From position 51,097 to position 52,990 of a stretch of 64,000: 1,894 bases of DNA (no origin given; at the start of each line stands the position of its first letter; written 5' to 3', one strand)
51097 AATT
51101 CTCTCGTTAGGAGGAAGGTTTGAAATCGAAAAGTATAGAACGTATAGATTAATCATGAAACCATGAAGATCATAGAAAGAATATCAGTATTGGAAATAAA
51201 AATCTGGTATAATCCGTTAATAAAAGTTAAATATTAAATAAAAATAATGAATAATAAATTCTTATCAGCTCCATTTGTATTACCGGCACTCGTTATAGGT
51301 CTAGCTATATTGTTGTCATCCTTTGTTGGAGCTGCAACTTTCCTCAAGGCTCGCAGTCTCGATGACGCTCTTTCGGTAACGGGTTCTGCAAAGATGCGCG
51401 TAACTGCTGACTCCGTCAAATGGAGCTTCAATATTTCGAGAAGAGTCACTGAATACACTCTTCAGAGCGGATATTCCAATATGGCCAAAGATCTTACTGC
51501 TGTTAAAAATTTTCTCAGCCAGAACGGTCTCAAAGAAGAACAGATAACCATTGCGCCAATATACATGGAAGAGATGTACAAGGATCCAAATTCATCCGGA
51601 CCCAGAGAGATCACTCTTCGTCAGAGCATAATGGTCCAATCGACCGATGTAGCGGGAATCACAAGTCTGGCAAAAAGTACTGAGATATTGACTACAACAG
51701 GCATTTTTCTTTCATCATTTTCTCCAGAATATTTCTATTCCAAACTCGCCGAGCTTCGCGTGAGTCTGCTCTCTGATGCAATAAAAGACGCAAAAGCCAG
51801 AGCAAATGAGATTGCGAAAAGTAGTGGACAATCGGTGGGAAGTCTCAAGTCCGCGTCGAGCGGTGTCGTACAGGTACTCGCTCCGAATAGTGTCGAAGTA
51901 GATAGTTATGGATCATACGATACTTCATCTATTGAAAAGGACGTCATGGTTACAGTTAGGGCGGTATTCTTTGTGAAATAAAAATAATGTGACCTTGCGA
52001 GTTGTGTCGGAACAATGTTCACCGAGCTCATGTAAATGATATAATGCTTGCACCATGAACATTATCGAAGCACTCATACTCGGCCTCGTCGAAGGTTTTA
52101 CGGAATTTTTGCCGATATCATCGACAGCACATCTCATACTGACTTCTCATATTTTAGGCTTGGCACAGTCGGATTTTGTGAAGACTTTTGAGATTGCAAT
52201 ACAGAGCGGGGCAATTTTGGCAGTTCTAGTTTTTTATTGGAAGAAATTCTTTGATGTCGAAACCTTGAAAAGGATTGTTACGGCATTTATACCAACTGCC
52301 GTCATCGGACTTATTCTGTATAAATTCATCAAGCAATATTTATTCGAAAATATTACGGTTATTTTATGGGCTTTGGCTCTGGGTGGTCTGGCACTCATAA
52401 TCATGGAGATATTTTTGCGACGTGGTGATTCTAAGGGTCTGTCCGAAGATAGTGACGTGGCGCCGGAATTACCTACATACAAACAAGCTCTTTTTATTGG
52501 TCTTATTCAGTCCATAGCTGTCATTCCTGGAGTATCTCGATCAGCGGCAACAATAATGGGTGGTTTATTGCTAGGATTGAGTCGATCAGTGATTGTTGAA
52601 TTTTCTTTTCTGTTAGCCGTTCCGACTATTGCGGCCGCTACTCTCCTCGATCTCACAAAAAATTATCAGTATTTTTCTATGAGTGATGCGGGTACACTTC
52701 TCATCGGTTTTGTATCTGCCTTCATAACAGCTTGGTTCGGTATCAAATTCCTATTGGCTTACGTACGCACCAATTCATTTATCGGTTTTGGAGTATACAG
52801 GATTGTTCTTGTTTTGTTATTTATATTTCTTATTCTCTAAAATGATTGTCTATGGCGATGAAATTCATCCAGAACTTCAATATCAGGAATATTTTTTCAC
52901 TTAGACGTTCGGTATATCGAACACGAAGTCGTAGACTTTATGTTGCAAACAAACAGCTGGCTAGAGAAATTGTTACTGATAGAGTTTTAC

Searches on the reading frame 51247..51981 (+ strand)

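Call 44: search_protein_families(library=pfam, proteins=[window:51247-51981:+], max_evalue=0.001)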
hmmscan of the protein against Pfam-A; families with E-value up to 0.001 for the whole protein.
window:51247-51981:+ (244 aa): 1 family
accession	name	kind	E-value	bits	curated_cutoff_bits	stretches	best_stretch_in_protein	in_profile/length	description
PF04402.19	SIMPL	-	1.8e-20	74.5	25.2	1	42-241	1-205/205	Protein of unknown function (DUF541)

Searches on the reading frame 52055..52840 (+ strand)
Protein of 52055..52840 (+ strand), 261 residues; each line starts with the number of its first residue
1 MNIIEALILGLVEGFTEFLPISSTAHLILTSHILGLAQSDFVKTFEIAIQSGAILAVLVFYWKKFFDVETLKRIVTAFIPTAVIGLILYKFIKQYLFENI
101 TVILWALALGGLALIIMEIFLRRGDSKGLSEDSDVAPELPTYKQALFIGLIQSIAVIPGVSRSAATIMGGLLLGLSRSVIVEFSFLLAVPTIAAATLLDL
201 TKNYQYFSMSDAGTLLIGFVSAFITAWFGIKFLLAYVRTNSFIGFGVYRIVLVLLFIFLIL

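Call 44: search_protein_families(library=pfam, proteins=[window:52055-52840:+], max_evalue=0.001)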
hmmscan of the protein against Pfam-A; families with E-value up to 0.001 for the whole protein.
window:52055-52840:+ (261 aa): 1 family
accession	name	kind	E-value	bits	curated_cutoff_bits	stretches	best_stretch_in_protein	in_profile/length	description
PF02673.24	BacA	-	3.2e-71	240.5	33.4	1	6-253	1-255/257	Bacitracin resistance protein BacA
